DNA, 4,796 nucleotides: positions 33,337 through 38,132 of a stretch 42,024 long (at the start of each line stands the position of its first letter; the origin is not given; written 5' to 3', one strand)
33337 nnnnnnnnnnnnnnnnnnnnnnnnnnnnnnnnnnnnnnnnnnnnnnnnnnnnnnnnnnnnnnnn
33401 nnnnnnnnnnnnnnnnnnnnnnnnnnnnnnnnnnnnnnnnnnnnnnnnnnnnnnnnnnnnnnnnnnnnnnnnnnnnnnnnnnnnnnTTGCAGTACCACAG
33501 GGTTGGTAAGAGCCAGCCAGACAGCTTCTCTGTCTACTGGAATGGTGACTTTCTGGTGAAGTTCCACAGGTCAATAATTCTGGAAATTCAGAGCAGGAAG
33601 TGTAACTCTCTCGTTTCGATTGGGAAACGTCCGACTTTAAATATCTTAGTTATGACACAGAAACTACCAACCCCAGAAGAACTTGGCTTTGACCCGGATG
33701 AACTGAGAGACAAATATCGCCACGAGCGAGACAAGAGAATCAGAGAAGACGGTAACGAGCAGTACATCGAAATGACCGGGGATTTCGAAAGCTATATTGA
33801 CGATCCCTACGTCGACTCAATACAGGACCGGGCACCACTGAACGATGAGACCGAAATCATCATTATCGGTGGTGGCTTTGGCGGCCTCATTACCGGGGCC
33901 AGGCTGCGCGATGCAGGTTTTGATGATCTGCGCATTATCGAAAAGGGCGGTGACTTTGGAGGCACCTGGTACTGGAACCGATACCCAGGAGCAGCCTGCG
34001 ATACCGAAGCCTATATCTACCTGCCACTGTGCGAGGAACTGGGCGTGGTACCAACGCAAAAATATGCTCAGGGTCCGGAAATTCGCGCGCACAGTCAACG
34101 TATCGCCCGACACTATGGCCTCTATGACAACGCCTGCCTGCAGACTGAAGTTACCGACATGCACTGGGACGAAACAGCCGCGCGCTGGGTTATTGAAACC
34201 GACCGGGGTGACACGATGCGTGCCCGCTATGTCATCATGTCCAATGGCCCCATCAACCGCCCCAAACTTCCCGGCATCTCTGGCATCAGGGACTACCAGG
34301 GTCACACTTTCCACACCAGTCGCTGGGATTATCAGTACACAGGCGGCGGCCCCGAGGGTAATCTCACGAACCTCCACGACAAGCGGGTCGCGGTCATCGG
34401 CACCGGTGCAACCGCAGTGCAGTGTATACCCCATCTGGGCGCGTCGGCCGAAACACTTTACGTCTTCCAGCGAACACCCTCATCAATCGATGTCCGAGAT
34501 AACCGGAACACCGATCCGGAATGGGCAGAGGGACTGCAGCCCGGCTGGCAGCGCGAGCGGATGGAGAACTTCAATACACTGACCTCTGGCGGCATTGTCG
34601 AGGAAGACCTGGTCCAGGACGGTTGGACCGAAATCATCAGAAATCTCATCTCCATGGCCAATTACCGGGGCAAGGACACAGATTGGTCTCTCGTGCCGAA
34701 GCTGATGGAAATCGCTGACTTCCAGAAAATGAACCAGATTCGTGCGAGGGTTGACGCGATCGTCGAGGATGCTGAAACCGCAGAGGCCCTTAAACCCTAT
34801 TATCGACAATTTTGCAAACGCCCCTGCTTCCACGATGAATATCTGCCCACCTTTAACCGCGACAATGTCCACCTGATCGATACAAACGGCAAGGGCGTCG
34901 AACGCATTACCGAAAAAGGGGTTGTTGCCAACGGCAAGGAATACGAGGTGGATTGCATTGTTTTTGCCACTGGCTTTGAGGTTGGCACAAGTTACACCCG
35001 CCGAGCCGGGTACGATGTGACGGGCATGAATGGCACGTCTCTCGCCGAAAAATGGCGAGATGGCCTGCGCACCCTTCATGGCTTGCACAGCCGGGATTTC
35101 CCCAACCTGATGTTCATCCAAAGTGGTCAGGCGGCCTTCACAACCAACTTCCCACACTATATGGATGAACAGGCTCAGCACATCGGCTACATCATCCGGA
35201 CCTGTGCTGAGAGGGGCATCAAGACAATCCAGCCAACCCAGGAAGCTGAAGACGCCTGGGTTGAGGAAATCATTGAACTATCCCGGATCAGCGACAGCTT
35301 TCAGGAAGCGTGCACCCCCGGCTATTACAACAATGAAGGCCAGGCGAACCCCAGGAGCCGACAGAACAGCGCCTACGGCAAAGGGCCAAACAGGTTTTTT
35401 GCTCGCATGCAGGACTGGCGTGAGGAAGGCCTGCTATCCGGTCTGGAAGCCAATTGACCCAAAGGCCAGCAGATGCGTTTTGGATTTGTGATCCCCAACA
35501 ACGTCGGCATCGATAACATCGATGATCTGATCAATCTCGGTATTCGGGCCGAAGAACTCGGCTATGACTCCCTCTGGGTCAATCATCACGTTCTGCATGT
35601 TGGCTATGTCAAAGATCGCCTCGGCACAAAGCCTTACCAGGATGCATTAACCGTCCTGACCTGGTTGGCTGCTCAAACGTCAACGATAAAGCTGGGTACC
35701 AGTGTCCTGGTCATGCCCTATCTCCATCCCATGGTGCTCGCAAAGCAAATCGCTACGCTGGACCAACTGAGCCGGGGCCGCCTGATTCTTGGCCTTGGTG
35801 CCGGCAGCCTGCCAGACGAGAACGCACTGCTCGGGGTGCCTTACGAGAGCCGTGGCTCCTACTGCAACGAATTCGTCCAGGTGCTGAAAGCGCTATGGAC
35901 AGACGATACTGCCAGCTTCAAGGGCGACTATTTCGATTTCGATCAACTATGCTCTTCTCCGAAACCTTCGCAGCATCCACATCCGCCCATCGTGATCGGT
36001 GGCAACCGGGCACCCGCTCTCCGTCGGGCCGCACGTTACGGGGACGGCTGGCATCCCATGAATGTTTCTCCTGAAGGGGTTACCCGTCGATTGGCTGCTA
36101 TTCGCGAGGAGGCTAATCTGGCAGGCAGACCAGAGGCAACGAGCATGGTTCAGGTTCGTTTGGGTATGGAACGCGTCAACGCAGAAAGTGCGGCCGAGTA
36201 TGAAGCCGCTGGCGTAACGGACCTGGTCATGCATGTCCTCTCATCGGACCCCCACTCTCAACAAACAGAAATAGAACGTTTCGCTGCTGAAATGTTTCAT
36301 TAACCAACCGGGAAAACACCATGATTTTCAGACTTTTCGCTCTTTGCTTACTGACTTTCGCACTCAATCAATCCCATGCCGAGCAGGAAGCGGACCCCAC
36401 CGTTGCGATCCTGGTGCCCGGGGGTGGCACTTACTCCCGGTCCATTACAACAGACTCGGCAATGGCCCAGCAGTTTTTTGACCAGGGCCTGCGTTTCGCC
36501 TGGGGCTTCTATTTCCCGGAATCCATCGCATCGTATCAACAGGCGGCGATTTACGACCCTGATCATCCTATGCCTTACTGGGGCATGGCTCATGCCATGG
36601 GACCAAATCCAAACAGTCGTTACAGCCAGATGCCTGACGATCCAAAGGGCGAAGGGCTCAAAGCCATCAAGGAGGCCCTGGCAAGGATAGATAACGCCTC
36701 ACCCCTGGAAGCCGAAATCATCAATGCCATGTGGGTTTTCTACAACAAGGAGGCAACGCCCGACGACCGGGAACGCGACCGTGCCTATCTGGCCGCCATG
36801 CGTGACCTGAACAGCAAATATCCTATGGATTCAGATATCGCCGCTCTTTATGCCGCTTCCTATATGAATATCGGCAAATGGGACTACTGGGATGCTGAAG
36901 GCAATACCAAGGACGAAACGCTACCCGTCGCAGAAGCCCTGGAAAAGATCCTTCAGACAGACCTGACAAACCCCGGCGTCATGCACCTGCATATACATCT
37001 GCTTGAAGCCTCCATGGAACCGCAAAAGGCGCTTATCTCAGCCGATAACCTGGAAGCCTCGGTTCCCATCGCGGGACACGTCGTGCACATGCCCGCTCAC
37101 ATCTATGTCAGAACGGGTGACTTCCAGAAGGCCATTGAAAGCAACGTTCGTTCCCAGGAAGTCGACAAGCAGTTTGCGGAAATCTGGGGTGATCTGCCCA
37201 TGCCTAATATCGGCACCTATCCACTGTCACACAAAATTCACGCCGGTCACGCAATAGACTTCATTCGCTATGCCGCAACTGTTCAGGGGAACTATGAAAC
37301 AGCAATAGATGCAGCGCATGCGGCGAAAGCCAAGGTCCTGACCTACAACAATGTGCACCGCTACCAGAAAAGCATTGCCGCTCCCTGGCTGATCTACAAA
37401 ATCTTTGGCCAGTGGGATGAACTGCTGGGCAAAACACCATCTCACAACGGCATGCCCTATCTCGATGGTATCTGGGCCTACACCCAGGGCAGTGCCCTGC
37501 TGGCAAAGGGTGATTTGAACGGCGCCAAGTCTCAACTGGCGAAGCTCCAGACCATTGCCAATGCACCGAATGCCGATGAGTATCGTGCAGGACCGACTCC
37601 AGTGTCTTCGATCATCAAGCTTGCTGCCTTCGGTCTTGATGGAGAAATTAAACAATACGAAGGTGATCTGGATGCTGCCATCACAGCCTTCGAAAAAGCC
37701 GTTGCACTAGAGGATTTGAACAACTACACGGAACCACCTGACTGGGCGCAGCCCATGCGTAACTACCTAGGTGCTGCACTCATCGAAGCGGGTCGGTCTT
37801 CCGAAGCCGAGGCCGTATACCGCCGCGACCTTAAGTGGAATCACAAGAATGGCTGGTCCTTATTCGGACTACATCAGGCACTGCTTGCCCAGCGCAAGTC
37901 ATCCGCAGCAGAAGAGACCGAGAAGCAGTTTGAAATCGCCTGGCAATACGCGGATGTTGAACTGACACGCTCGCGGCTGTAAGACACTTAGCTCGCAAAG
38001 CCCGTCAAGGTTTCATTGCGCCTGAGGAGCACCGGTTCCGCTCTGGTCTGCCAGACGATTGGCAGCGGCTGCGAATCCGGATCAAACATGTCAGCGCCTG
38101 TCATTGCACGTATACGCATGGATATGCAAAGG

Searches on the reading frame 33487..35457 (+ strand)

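Call 8: search_protein_families(library=pfam, proteins=[window:33487-35457:+])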
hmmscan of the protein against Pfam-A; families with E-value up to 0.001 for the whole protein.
window:33487-35457:+ (656 aa): 8 families
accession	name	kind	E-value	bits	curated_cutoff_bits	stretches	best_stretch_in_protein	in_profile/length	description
PF13738.12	Pyr_redox_3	-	1.4e-14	54.5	30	1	125-330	1-196/305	Pyridine nucleotide-disulphide oxidoreductase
PF07992.20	Pyr_redox_2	-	1.1e-10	41.9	26.1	1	123-322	2-166/291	Pyridine nucleotide-disulphide oxidoreductase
PF13450.12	NAD_binding_8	-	3e-09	37.5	21.9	1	126-180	1-54/68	NAD(P)-binding Rossmann-like domain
PF01266.30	DAO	-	2.2e-05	24.6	27.9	0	124-162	2-40/353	FAD dependent oxidoreductase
PF00743.25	FMO-like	-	3.2e-05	23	22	0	124-334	4-219/532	Flavin-binding monooxygenase-like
PF13434.12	Lys_Orn_oxgnase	-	5.4e-05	22.9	21.3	0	219-319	115-209/339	L-lysine 6-monooxygenase/L-ornithine 5-monooxygenase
PF13454.12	NAD_binding_9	-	0.00022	21.7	21.8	0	125-158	1-36/155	FAD-NAD(P)-binding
PF00890.30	FAD_binding_2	-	0.00077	19.2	20.4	0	124-163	2-40/414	FAD binding domain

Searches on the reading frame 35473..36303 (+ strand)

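Call 8: search_protein_families(library=pfam, proteins=[window:35473-36303:+])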
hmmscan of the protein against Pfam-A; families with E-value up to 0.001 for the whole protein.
window:35473-36303:+ (276 aa): 1 family
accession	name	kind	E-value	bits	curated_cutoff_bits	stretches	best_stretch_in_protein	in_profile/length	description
PF00296.26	Bac_luciferase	-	3.3e-58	198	27.9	1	1-243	1-241/314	Luciferase-like monooxygenase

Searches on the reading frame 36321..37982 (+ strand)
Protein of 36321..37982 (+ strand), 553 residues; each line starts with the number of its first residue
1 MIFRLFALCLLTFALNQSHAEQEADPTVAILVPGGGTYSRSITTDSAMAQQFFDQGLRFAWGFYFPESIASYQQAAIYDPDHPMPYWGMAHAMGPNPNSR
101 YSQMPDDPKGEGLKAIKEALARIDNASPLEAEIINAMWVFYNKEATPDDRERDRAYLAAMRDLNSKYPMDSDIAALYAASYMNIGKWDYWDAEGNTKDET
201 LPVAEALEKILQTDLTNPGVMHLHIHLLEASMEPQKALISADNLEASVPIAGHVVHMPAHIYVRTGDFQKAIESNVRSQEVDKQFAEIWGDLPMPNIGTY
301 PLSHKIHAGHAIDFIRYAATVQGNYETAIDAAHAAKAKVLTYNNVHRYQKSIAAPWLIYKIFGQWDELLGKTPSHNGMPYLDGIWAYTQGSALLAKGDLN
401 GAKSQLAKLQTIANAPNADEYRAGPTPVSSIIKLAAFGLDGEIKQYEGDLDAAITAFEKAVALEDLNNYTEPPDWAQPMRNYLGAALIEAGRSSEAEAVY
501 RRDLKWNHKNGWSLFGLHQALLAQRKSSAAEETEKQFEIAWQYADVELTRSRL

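Call 8: search_protein_families(library=pfam, proteins=[window:36321-37982:+])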
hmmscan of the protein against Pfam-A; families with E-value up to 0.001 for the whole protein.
window:36321-37982:+ (553 aa): 4 families
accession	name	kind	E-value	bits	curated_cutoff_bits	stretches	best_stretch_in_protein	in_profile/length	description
PF13414.12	TPR_11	-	5.4e-09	36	26.8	0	66-93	11-38/42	TPR repeat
PF07719.23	TPR_2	-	8.5e-07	29.1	27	0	445-464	12-31/34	Tetratricopeptide repeat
PF13181.12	TPR_8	-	2.1e-06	27.9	25.7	0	441-463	8-30/34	Tetratricopeptide repeat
PF00515.34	TPR_1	-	6.4e-05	23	27.8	0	441-463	8-30/34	Tetratricopeptide repeat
